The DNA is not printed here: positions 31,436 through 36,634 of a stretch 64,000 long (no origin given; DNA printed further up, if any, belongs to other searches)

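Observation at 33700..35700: A roughly 2-kb block of anomalous GC and codon usage inside the 1633-aa adhesin gene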

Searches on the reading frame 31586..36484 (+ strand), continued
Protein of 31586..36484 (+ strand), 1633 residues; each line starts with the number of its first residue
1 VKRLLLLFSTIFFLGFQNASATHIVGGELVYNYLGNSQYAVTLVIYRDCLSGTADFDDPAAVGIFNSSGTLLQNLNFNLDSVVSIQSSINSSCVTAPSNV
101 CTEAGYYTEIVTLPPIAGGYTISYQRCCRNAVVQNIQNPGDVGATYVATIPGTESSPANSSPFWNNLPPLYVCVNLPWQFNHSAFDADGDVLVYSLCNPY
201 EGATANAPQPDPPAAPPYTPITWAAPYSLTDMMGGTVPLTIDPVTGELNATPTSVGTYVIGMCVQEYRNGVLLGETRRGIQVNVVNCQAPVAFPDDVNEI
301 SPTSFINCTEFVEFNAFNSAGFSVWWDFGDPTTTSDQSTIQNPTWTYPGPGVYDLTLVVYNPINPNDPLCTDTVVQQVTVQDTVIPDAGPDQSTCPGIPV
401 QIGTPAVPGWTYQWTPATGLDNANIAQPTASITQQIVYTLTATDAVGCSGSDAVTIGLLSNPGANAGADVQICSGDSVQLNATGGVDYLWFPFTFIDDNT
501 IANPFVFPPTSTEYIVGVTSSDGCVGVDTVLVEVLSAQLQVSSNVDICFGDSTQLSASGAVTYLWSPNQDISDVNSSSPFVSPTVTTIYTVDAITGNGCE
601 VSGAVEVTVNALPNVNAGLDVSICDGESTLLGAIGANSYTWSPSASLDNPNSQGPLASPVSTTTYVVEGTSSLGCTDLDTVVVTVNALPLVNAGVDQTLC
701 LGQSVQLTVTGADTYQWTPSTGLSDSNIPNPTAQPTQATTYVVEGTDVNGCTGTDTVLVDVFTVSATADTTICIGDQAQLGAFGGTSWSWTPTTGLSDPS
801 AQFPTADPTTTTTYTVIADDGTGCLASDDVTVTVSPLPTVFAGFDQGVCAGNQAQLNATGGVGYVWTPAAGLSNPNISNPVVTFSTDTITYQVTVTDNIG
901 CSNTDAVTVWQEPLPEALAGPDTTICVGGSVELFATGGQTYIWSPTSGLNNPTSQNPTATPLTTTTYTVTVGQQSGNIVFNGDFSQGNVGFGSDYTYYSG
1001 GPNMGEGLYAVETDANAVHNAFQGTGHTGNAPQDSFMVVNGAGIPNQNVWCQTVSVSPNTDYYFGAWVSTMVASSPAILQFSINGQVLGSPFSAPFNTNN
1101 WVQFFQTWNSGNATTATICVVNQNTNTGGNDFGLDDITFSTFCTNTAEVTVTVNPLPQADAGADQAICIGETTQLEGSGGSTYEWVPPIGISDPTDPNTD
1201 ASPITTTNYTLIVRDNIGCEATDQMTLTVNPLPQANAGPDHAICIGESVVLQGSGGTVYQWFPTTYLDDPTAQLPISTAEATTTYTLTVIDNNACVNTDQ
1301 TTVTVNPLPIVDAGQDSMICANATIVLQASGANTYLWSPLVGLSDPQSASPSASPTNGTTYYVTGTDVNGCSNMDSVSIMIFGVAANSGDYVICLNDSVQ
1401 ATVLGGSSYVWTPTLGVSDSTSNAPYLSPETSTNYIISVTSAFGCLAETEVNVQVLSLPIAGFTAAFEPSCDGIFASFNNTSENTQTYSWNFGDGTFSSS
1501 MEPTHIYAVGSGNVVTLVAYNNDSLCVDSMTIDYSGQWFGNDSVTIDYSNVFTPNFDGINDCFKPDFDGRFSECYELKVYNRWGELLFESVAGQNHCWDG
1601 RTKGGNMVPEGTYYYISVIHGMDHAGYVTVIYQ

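Call 14: find_encoding_contigs(protein=P0010, flank=10000, max_places=1)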
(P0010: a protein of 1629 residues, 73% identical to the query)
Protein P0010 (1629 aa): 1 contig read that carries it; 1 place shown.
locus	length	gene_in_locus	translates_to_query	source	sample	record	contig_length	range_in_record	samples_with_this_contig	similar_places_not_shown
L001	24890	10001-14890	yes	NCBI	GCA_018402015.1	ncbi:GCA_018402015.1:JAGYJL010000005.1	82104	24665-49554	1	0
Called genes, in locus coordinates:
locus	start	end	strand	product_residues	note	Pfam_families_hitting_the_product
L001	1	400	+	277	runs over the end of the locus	PF06325:PrmA, PF05175:MTS (weak)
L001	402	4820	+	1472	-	-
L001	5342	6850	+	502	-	PF18962:Por_Secre_tail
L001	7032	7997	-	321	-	-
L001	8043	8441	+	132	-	-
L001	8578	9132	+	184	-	PF07661:MORN_2 (faint)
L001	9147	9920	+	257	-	-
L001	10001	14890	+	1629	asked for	PF18911:PKD_4 (faint), PF22352:K319L-like_PKD (faint), PF19081:Ig_7 (faint), PF13585:CHU_C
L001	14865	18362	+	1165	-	PF25778:DUF7948, PF00801:PKD (faint), PF18911:PKD_4, PF13585:CHU_C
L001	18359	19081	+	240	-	PF02557:VanY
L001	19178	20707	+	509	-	PF00117:GATase, PF07722:Peptidase_C26 (weak), PF02540:NAD_synthase, PF03054:tRNA_Me_trans (faint), PF00958:GMP_synt_C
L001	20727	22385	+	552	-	PF01476:LysM, PF13458:Peripla_BP_6, PF01094:ANF_receptor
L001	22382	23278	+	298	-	PF01218:Coprogen_oxidas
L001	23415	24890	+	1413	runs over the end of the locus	PF18911:PKD_4, PF00801:PKD, PF18911:PKD_4, PF18911:PKD_4, PF18911:PKD_4, PF18911:PKD_4, PF00801:PKD, PF18911:PKD_4, +4 more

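Call 15: find_encoding_contigs(protein=P0016, flank=10000, max_places=1)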
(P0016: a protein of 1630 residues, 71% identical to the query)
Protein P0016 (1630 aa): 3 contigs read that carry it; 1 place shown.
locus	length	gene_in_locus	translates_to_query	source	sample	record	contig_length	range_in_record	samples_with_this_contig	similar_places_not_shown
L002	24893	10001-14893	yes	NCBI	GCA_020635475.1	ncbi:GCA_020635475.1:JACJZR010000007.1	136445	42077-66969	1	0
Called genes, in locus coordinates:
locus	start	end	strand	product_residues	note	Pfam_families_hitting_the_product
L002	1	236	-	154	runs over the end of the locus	-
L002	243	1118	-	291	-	-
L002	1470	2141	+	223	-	-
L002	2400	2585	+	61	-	-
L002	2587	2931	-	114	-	-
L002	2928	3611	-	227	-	PF00515:TPR_1 (faint), PF07719:TPR_2 (faint), PF13424:TPR_12 (faint), PF13428:TPR_14 (faint), PF13432:TPR_16 (faint), PF13181:TPR_8 (faint), PF23914:TPR_CcmH_CycH (weak), PF13414:TPR_11, +3 more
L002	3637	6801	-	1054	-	PF00580:UvrD-helicase, PF13245:AAA_19 (faint), PF13361:UvrD_C (weak), PF13538:UvrD_C_2 (faint), PF12705:PDDEXK_1 (faint)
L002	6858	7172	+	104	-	-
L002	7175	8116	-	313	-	PF03009:GDPD, PF13653:GDPD_2 (weak)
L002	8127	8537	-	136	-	PF00472:RF-1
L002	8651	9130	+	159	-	PF07661:MORN_2 (faint)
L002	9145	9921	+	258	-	-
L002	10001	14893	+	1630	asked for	PF18911:PKD_4 (faint), PF22352:K319L-like_PKD (faint), PF19081:Ig_7 (faint), PF13585:CHU_C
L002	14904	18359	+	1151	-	PF25778:DUF7948, PF00801:PKD (weak), PF18911:PKD_4, PF13585:CHU_C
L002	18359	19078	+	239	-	PF02557:VanY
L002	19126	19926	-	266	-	PF18962:Por_Secre_tail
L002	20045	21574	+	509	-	PF00117:GATase, PF07722:Peptidase_C26 (weak), PF02540:NAD_synthase, PF03054:tRNA_Me_trans (faint), PF00958:GMP_synt_C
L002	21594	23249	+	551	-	PF01476:LysM, PF13458:Peripla_BP_6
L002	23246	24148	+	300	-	PF01218:Coprogen_oxidas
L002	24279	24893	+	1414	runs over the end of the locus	PF18911:PKD_4, PF00801:PKD, PF18911:PKD_4, PF00801:PKD (weak), PF18911:PKD_4, PF13585:CHU_C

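Call 16: find_encoding_contigs(protein=P0045, flank=10000, max_places=1)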
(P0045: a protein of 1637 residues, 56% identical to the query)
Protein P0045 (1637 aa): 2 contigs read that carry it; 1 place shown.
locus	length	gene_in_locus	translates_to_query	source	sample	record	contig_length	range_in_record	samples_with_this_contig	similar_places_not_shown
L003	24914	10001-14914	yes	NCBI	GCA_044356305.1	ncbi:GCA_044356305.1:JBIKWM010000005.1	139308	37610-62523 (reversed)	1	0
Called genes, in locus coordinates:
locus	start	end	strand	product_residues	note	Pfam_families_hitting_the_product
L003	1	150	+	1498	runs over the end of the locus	PF00629:MAM (faint), PF21471:Reelin_subrepeat-B (faint), PF07705:CARDB (faint), PF20773:InhA-like_MAM (faint), PF01483:P_proprotein (weak), PF18962:Por_Secre_tail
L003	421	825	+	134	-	-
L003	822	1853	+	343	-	PF01208:URO-D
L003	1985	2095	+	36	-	PF13711:DUF4160 (weak)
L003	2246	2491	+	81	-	PF10387:DUF2442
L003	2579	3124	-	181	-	-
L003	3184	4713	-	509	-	PF00117:GATase, PF07722:Peptidase_C26 (weak), PF02540:NAD_synthase (weak), PF00958:GMP_synt_C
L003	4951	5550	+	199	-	-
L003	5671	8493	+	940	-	PF00675:Peptidase_M16, PF05193:Peptidase_M16_C, PF00675:Peptidase_M16, PF05193:Peptidase_M16_C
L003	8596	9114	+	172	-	PF07661:MORN_2 (faint)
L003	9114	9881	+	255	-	-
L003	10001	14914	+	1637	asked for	PF18911:PKD_4 (weak), PF22352:K319L-like_PKD (faint), PF19081:Ig_7 (faint), PF13585:CHU_C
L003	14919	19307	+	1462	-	PF25778:DUF7948, PF19081:Ig_7 (faint), PF00801:PKD, PF18911:PKD_4, PF22352:K319L-like_PKD (faint), PF13585:CHU_C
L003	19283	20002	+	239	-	PF02557:VanY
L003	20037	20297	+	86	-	-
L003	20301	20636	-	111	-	-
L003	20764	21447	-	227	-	-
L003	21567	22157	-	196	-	-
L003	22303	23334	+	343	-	PF05496:RuvB_N, PF13191:AAA_16 (faint), PF00004:AAA, PF07726:AAA_3 (faint), PF07728:AAA_5 (faint), PF17864:AAA_lid_4, PF05491:WHD_RuvB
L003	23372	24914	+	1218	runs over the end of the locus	PF24684:Vgb_lyase (faint), PF07494:Reg_prop (faint), PF23748:Beta-prop_LRRK2 (faint), PF07228:SpoIIE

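Call 22: find_related_loci(query=A1, collection=genome_contigs, flank=10000)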
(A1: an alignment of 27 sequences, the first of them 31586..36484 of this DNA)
Query A1 (1633 aa) in genome_contigs; peptide patterns used: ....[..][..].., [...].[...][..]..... (x = any residue, [..] = any of these).
600 stretches matched a pattern (row limit reached: there are more); 497 encode a relative of the query (tblastn E <= 1e-3); the best 80 are kept; 79 distinct loci.
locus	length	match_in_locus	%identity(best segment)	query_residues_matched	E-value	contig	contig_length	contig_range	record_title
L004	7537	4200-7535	74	1-1536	0e+0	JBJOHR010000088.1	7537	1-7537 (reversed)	MAG: Bacteroidota bacterium isolate sharkriverslough_2019_sw_WHONDRS-S19S_0042_B_bin.68 scaffold_1447029, whole genome s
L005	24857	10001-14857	56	19-1631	0e+0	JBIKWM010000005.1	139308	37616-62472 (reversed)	MAG: Flavobacteriales bacterium isolate ME2015-09-13_3300035666_group6_bin210 Rohwer_bin1007_scaffold_51_c1, whole genom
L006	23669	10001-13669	68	314-1633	0e+0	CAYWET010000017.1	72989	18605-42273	MAG TPA_asm: uncultured Chryseobacterium sp. isolate SRP334346_co1_109 genome assembly, contig: NODE_450_length_72989_co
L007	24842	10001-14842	71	15-1631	0e+0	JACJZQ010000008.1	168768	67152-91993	MAG: Flavobacteriales bacterium isolate HK-STAS-BACT-68 HK-STAS-BACT-68_8, whole genome shotgun sequence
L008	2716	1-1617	77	314-1626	0e+0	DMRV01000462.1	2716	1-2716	MAG TPA_asm: Flavobacteriales bacterium isolate UBA10329 contig_201579, whole genome shotgun sequence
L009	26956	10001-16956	36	369-1623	9e-103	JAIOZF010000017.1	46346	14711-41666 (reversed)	MAG: Crocinitomicaceae bacterium isolate Tobar12m-G12 Tobar12m-C548, whole genome shotgun sequence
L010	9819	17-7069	34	352-1495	3e-98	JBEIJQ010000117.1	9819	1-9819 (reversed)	MAG: Lewinellaceae bacterium isolate Sample-103-S77-bin-22 Sample_103_S77-bin_22-k141_2413683, whole genome shotgun sequ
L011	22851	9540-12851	31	284-1631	1e-97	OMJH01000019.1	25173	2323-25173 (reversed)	Bacteroidetes bacterium isolate AM_1111 genome assembly, contig: k99_723980, whole genome shotgun sequence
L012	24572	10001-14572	35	375-1622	7e-98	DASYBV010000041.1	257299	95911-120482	MAG TPA_asm: Puia sp. isolate SMAG_U4916 k141_3413454, whole genome shotgun sequence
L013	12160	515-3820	31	300-1617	3e-94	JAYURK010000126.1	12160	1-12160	MAG: Ferruginibacter sp. isolate GL116_DN_metabinner_1 GL116_DN_metabinner_1_125, whole genome shotgun sequence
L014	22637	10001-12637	34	338-1616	1e-91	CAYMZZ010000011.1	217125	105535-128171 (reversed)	MAG TPA_asm: uncultured Citrobacter sp. isolate binchicken_co277_66 genome assembly, contig: NODE_133_length_217125_cov_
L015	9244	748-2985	34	324-1616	4e-91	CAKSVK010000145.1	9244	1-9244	MAG: uncultured Chitinophagaceae bacterium isolate REFINED_METABAT215_TOP10_CONTIGS_1500_ASSEMBLY_K77_MERGED__Nepal_MoBi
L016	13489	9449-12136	36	308-1626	1e-87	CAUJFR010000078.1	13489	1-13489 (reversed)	MAG: Bacteroidota bacterium isolate KLAP41 genome assembly, contig: KLAP41_269172, whole genome shotgun sequence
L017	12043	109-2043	35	353-1617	3e-87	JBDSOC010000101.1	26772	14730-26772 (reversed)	MAG: Chitinophagaceae bacterium isolate cluster1_bin.430 k127_15025268, whole genome shotgun sequence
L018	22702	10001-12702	37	374-1617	2e-90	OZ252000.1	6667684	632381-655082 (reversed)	MAG: Ferruginibacter sp. isolate 68edfeef-088a-42c5-a09d-8d7a2ac4187b genome assembly, chromosome: 1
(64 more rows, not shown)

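Call 23: find_related_loci(query=A1, collection=metagenome_contigs, flank=6000)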
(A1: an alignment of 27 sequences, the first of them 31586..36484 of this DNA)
Query A1 (1633 aa) in metagenome_contigs; peptide patterns used: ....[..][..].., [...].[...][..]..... (x = any residue, [..] = any of these).
600 stretches matched a pattern (row limit reached: there are more); 439 encode a relative of the query (tblastn E <= 1e-3); the best 80 are kept; 80 distinct loci.
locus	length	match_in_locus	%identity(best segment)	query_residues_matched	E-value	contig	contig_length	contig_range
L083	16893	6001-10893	67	1-1632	0e+0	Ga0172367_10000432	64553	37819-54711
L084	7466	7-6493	69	281-1633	0e+0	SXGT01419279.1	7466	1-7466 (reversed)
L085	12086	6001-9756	73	302-1632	0e+0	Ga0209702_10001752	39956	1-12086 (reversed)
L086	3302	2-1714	79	356-1633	0e+0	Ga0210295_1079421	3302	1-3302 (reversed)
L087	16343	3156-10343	36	370-1531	1e-151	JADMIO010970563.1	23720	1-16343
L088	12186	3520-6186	36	312-1615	2e-101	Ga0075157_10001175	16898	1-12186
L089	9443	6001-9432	36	282-1563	1e-100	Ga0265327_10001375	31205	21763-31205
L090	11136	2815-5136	35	312-1620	7e-100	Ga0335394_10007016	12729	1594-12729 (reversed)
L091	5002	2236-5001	37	370-1503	3e-93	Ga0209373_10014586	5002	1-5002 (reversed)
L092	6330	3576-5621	35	312-1617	4e-89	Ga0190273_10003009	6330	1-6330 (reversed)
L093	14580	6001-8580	33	409-1615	9e-89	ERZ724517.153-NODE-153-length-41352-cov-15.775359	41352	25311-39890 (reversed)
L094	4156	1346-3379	34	342-1629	8e-90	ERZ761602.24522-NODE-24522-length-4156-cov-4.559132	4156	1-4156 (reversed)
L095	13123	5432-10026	36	308-1626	5e-88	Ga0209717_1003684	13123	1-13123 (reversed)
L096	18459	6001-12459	36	370-1631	4e-88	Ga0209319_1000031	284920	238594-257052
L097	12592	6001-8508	33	368-1616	2e-86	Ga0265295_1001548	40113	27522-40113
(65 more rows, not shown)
